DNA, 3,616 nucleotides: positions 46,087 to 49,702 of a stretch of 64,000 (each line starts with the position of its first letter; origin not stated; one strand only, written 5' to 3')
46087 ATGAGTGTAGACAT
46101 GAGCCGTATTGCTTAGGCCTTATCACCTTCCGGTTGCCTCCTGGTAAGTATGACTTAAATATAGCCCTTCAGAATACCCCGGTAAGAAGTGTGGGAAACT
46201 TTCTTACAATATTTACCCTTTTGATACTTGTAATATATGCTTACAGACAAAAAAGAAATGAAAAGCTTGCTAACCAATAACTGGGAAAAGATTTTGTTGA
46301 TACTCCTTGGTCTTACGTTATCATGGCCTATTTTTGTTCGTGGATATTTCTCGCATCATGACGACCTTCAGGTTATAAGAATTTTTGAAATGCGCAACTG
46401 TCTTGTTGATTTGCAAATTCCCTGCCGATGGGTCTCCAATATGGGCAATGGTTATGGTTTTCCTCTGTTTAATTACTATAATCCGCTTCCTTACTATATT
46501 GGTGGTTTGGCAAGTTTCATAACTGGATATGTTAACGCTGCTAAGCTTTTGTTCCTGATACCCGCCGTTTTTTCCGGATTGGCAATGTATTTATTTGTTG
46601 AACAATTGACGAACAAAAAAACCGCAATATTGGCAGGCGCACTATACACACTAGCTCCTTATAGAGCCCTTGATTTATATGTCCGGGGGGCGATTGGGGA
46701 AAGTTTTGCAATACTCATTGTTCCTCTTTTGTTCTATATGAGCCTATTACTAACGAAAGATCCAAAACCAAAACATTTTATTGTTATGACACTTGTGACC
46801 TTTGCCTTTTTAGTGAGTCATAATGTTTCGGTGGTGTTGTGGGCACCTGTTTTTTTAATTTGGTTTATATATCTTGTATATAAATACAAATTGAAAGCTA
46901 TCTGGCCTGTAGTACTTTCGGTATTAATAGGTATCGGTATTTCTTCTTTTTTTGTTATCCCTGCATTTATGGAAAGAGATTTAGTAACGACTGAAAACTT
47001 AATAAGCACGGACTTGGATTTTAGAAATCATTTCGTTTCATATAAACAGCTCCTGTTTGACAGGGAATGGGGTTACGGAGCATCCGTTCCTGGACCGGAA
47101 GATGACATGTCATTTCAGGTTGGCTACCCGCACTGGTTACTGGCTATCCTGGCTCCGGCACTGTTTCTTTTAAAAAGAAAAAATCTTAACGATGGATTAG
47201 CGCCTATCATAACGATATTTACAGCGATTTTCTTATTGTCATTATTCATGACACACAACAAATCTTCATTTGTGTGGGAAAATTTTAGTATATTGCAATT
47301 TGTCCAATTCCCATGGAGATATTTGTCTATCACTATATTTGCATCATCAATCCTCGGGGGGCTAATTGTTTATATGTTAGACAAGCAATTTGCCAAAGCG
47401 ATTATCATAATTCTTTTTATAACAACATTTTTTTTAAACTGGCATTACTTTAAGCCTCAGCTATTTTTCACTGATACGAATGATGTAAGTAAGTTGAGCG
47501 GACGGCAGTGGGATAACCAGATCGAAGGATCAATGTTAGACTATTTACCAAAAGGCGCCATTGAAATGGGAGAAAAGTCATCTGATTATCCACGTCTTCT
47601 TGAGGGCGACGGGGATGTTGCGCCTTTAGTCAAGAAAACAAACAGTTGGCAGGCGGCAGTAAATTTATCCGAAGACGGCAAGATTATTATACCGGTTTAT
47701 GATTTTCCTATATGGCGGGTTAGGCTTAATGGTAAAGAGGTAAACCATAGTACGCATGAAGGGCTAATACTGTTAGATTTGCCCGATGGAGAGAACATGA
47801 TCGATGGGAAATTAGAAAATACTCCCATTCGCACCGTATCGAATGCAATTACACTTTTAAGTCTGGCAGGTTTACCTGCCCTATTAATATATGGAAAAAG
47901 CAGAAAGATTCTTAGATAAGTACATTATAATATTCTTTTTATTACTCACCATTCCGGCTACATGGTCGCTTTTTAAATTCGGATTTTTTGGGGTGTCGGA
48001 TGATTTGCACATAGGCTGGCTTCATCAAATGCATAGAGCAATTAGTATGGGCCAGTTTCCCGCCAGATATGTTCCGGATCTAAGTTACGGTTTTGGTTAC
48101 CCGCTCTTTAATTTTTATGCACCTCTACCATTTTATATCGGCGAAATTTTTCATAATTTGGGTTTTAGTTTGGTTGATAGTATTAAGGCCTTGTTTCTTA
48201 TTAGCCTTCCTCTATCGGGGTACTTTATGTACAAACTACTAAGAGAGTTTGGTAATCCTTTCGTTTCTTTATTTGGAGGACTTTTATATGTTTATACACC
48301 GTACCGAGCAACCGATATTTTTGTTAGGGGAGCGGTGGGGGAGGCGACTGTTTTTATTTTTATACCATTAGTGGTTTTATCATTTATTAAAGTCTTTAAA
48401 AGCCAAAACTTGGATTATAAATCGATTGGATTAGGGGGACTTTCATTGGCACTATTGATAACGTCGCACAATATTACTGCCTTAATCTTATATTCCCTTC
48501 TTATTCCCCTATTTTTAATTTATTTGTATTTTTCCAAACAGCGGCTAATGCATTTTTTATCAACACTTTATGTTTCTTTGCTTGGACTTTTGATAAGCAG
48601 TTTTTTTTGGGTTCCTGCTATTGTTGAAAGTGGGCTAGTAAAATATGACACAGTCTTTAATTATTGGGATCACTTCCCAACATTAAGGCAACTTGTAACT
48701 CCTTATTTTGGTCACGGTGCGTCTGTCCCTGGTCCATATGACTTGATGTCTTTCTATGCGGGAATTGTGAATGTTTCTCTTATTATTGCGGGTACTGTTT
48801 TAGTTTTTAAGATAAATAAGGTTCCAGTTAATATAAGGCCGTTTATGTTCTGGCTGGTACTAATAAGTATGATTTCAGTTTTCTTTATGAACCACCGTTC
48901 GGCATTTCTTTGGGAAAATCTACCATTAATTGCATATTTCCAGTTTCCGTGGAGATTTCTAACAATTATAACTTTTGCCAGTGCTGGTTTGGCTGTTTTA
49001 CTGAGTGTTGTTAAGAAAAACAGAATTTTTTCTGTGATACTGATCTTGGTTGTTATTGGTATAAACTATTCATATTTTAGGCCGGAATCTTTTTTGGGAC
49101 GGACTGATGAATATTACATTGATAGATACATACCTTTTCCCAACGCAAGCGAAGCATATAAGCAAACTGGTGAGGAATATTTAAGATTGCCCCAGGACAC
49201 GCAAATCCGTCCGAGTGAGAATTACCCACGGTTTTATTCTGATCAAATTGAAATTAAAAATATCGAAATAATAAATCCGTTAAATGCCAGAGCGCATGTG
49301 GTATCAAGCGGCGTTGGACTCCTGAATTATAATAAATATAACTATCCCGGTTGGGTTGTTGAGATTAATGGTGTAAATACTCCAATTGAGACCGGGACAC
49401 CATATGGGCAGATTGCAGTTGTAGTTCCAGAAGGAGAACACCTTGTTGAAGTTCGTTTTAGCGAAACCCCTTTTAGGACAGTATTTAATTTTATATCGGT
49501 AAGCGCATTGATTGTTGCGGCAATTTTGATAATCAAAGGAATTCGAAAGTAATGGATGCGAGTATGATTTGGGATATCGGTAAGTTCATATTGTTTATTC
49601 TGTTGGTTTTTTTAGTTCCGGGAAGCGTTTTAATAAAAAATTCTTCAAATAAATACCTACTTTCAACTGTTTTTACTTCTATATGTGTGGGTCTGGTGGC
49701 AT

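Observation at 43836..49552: Tandem amplification of a second GT-C-like family with signature '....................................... ... (D/S)REWGYG(A/S)S.PG ... FPWRFL'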

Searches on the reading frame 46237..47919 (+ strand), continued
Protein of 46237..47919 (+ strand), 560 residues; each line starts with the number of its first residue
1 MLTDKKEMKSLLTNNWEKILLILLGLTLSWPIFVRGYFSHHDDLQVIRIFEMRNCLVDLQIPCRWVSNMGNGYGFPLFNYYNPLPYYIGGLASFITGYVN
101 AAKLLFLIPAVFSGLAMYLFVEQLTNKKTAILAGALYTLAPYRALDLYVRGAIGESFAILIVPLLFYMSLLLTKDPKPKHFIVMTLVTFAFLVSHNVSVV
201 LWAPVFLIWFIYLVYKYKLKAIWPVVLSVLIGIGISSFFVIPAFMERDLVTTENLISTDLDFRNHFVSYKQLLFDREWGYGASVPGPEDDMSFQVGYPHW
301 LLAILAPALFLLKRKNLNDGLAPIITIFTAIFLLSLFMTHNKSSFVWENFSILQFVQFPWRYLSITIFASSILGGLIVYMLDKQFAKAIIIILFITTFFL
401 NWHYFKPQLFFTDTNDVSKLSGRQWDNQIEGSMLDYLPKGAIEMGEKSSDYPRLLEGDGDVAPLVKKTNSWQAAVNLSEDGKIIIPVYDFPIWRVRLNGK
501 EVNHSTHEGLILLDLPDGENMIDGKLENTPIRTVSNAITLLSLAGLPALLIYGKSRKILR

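Call 31: predict_structure(alignment_id=A1)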
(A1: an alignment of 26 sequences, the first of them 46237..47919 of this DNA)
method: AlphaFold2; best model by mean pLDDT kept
length: 560 residues; sequences in the alignment: 26
mean_pLDDT: 85.3   pTM: 0.88
mean pLDDT of the five models: 85.3, 85.3, 84.6, 83.6, 83.3
residues with pLDDT >= 90: 279; 70-90: 222; 50-70: 41; < 50: 18
segments of 3 or more residues with pLDDT < 50: 279-289, 557-560
pLDDT, mean of each block of 10 residues (from residue 1): 71 91 94 73 79 91 83 71 86 93 92 97 95 96 83 89 98 92 95 90 95 92 92 93 79 62 74 66 44 77 91 81 93 94 86 78 95 94 89 92 80 80 80 70 78 92 91 95 91 89 90 95 91 92 85 51
secondary structure, 60 per line:
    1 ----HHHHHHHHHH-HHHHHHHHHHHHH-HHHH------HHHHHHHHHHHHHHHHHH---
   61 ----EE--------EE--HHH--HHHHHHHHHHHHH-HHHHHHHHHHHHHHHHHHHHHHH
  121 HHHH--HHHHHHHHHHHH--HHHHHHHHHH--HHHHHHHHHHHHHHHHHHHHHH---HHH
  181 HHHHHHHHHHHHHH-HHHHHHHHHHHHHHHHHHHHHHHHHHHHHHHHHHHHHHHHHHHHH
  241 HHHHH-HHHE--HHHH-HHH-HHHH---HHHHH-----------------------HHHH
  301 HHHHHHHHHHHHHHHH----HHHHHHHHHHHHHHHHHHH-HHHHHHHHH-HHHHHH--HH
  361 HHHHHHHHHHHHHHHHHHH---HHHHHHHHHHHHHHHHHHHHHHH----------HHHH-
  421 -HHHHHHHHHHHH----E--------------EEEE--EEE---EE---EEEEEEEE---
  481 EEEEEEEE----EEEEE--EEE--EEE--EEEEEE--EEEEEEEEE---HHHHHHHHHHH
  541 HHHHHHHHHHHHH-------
elements in order: H5-14 H16-28 H30-33 H40-57 H84-96 H98-124 H127-138 H141-150 H153-174 H178-194 H196-245 H253-256 H262-265 H269-273 H297-316 H321-339 H341-349 H351-356 H359-379 H383-405 H416-419 H422-433 E453-456 E459-461 E470-477 E481-488 E493-497 E500-502 E505-507 E510-515 E518-526 H530-553
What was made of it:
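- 46237..47919 (+): B2, stand-alone PF10131 GT-C enzyme (560 aa); putative catalytic Asp42 at nt 46360-46362. It overlaps B1 by 44 nt and B3 by 29 nt. The AF2 model has pLDDT 85 and pTM 0.88, with about 12 TM helices, a C-terminal beta-sandwich and a final TM helix (call 31).
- On GT-C fold glycosyltransferase superfamily: The AF2 model has pLDDT 85 and pTM 0.88 (call 31). The external location is inferred from helix order and positive-inside charges (call 31).
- On STT3/PglB/AglB oligosaccharyltransferases (PF02516): The C-terminal domain is a small beta-sandwich (call 31).
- Fold: the B2 model is confident (pLDDT 85.3, pTM 0.88, call 31). By helix order and the positive-inside rule they all map to the external side (inference from call 31). 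The C-terminal domain is a ~80-residue beta-sandwich, not an OST-type domain (call 31).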

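Call 33: fold_search(model_id=the predicted structure, library=pdb)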
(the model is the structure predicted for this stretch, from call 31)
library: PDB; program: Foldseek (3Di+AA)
matches with E <= 10: 516; with E <= 0.001: 13
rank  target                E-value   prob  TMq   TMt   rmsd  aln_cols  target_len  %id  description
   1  8age_A                5.0e-05  1.00  0.41  0.36  12.4       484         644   12  Structure of yeast oligosaccharylransferase complex with acceptor peptide bound (released 2022-12-07)
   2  8agc_A                1.1e-04  1.00  0.42  0.35  13.0       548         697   12  Structure of yeast oligosaccharylransferase complex with lipid-linked oligosaccharide and non-acceptor peptide bound (released 2022-12-07)
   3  6ezn_F                1.7e-04  1.00  0.42  0.37  13.2       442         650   12  Cryo-EM structure of the yeast oligosaccharyltransferase (OST) complex (released 2018-01-17)
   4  7oci_F                1.7e-04  1.00  0.39  0.35  14.0       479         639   13  Cryo-EM structure of yeast Ost6p containing oligosaccharyltransferase complex (released 2022-02-16)
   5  6s7o_A                1.9e-04  1.00  0.40  0.35  10.4       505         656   13  Cryo-EM structure of human oligosaccharyltransferase complex OST-A (released 2019-12-18)
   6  8agb_A                2.1e-04  1.00  0.38  0.34  13.6       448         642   14  Structure of yeast oligosaccharylransferase complex with lipid-linked oligosaccharide bound (released 2022-12-07)
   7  6s7t_A                2.7e-04  1.00  0.42  0.35  12.2       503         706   13  Cryo-EM structure of human oligosaccharyltransferase complex OST-B (released 2019-12-18)
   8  3wak                  3.9e-04  1.00  0.38  0.27  12.5       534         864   12  Crystal structure of the Archaeoglobus fulgidus oligosaccharyltransferase (O29867_ARCFU) in the apo form (released 2013-10-30)
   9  7e9s_A                5.5e-04  1.00  0.36  0.25  11.8       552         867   12  Archaeal oligosaccharyltransferase AglB from Archaeoglobus fulgidus in complex with an inhibitory peptide and a dolich (released 2021-09-08)
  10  9n9j_I                6.3e-04  1.00  0.49  0.41   9.9       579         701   12  Structure of a GRP94 folding intermediate engaged with a CCDC134- and FKBP11-bound secretory translocon (released 2025-11-19)
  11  8pn9_A                6.5e-04  1.00  0.42  0.37  11.3       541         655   13  Structure of human oligosaccharyltransferase OST-A complex bound to NGI-1 (released 2024-05-08)
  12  8b6l_I                7.8e-04  1.00  0.45  0.38  13.4       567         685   13  Subtomogram average of the human Sec61-TRAP-OSTA-translocon (released 2022-12-07)
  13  3waj                  9.6e-04  1.00  0.36  0.26  15.2       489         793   12  Crystal structure of the Archaeoglobus fulgidus oligosaccharyltransferase (O29867_ARCFU) complex with Zn and sulfate (released 2013-10-30)
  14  6ftg_5                1.1e-03  1.00  0.41  0.36  13.2       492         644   14  Subtomogram average of OST-containing ribosome-translocon complexes from canine rough microsomal membranes (released 2018-03-21)
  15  9i5k_A                1.5e-03  1.00  0.44  0.49   8.9       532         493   13  Structure of the Chaetomium thermophilum Pmt4 homodimer (C2 symmetry) (released 2025-12-24)
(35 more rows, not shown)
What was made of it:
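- Closest known: STT3/AglB/PglB oligosaccharyltransferases. Same: They are the best structural matches (call 33).
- All Foldseek hits at E<=0.02 are GT-C enzymes: STT3/AglB/PglB, Pmt4, DPY19, Emb, AftD, AftA, ArnT (call 33). The best Foldseek hits are STT3, AglB and PglB (E 5e-5 to 1.5e-3, call 33).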

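Call 42: list_cluster_members(proteins=[P0001])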
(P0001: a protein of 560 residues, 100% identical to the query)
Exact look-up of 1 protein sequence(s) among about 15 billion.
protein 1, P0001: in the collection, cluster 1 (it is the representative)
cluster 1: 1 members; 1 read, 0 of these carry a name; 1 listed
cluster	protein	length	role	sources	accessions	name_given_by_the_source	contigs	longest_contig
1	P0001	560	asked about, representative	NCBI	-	-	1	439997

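Call 47: search_protein_families(library=pfam, alignment_id=A2, max_evalue=0.01)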
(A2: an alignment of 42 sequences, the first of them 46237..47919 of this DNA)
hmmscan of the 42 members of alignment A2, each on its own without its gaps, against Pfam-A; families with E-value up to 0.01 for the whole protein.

A. member 1, window:46237-47919:+ (560 aa): 1 family
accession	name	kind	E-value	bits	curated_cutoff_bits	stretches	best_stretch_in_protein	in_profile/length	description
PF10131.15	PTPS_related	-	3.3e-14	52.7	26.4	1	78-408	1-313/621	6-pyruvoyl-tetrahydropterin synthase related domain; membrane protein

B. families by the number of members that match (of 42 scanned): 6 families
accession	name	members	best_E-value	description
PF10131.15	PTPS_related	36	1.8e-20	6-pyruvoyl-tetrahydropterin synthase related domain; membrane protein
PF13231.12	PMT_2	12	2e-09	Dolichyl-phosphate-mannose-protein mannosyltransferase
PF09586.16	YfhO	6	1.4e-08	Bacterial membrane protein YfhO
PF11992.13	TgpA_N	1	4.2e-05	TgpA N-terminal domain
PF20176.3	DUF6541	1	0.00076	Family of unknown function (DUF6541)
PF06086.17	Pox_A30L_A26L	1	0.0095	Orthopoxvirus A26L/A30L protein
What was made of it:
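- On Pfam PF10131 PTPS_related: 36 of 42 relatives match (call 47).
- On YfhO (PF09586): YfhO is only a secondary hit in 6 of 42 relatives (call 47).
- In relatives, 36 of 42 are members: call 47.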

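Call 48: search_solved_structures(query=A2, max_evalue=10, show_alignments=2)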
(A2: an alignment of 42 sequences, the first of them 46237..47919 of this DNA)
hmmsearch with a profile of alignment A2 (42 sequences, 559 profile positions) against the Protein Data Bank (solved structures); distinct sequences matched with E-value up to 10: 2.
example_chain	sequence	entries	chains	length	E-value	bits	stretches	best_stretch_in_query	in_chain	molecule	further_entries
5cow_A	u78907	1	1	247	0.48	12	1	324-380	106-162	Putative uncharacterized protein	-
5cv3_A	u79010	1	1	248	0.49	11.9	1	324-380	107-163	Putative uncharacterized protein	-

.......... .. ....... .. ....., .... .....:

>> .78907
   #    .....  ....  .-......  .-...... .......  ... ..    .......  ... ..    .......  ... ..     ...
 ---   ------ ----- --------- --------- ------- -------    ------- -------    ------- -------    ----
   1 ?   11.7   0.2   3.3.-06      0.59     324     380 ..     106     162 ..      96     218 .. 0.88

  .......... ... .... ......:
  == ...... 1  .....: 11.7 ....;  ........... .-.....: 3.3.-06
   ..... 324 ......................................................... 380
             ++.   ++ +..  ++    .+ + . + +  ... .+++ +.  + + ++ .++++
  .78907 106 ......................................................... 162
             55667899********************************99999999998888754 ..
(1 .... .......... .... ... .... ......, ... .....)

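Call 60: search_protein_representatives(alignment_id=A3)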
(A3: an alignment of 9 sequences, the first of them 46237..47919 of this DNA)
Query: 9 sequences, 557 profile positions. Proteins with E-value up to 0.001 (for the whole library): 19584; up to 1e-10: 14130; up to 1e-30: 6701. The best 150 are listed.
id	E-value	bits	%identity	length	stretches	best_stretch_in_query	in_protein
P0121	0.0e+00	1093.0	-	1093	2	6-555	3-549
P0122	1.9e-217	739.5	-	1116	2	11-548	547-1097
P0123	1.7e-197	673.6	-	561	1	6-557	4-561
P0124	2.2e-190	650.2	-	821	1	6-551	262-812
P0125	9.7e-186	634.8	-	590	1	4-550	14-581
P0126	2.2e-180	617.1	-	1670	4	17-551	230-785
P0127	1.7e-179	614.2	-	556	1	5-554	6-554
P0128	1.3e-175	601.4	-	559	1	9-549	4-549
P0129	4.7e-175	599.5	-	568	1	5-553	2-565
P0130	9.5e-174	595.2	-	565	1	6-548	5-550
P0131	5.9e-171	586.0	-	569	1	4-552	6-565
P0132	1.1e-170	585.1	-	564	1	8-549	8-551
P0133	1.2e-170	585.0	-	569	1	9-549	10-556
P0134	3.9e-169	580.0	-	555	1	5-552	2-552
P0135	1.8e-166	571.2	-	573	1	4-551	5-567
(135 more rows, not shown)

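Call 63: find_encoding_contigs(protein=P0121, flank=6000, max_places=3)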
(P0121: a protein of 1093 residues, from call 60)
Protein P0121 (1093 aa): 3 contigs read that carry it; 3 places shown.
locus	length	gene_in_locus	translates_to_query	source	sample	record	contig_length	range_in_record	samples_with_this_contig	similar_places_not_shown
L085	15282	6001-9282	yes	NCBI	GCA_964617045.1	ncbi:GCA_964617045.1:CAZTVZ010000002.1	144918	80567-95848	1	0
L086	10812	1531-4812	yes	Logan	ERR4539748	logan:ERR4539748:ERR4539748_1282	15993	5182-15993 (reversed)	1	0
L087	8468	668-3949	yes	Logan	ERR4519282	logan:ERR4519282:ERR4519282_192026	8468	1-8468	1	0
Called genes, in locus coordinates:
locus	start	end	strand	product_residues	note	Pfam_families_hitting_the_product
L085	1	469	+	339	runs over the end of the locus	PF00534:Glycos_transf_1, PF13692:Glyco_trans_1_4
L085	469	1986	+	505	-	PF13231:PMT_2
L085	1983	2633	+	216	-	PF08003:Methyltransf_9 (weak), PF01728:FtsJ (weak), PF13489:Methyltransf_23, PF13847:Methyltransf_31, PF08241:Methyltransf_11, PF08242:Methyltransf_12, PF13649:Methyltransf_25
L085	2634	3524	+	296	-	PF00535:Glycos_transf_2, PF10111:Glyco_tranf_2_2, PF13641:Glyco_tranf_2_3, PF13632:Glyco_trans_2_3 (weak)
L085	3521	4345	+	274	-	PF00535:Glycos_transf_2, PF10111:Glyco_tranf_2_2, PF13641:Glyco_tranf_2_3, PF02709:Glyco_transf_7C (faint)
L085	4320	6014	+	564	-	PF10131:PTPS_related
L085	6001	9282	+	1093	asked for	PF09586:YfhO (faint), PF10131:PTPS_related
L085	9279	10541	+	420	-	PF09594:GT87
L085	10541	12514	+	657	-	-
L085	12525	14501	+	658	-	-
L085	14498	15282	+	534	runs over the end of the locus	PF13231:PMT_2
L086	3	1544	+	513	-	?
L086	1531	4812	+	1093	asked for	PF09586:YfhO (faint), PF10131:PTPS_related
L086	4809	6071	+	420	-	PF09594:GT87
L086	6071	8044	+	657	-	-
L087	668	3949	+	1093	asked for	PF09586:YfhO (faint), PF10131:PTPS_related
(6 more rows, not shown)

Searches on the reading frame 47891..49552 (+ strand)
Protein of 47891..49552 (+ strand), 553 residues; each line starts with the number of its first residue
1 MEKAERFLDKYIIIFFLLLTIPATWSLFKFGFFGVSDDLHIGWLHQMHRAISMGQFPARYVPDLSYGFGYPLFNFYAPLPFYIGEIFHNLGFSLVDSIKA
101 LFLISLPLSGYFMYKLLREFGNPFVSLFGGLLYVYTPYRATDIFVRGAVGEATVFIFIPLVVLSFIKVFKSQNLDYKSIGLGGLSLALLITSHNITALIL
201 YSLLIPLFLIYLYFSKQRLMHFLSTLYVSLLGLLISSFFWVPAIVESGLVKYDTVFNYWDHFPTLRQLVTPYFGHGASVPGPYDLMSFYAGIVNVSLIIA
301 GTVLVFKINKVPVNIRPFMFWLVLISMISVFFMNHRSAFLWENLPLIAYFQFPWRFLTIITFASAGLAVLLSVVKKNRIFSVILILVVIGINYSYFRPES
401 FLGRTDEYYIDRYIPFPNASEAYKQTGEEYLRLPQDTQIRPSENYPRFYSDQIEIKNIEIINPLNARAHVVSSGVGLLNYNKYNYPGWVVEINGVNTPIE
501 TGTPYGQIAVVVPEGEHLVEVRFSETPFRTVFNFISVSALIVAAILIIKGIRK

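Call 5: search_protein_families(library=pfam, proteins=[window:47891-49552:+], max_evalue=0.1)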
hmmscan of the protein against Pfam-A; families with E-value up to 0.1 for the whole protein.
window:47891-49552:+ (553 aa): 1 family
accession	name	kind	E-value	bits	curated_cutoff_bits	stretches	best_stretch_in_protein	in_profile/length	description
PF10131.15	PTPS_related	-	9.3e-13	47.9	26.4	1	73-391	1-303/621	6-pyruvoyl-tetrahydropterin synthase related domain; membrane protein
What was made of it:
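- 47891..49552 (+): B3, most divergent PF10131 paralog (553 aa); Asp37 at nt 47999-48001. PF10131 hit at 47.9 bits (call 5).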

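Call 6: search_protein_families(library=ncbifam, proteins=[window:47891-49552:+], max_evalue=0.1)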
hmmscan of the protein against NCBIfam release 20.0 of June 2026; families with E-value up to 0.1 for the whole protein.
window:47891-49552:+ (553 aa): 0 families
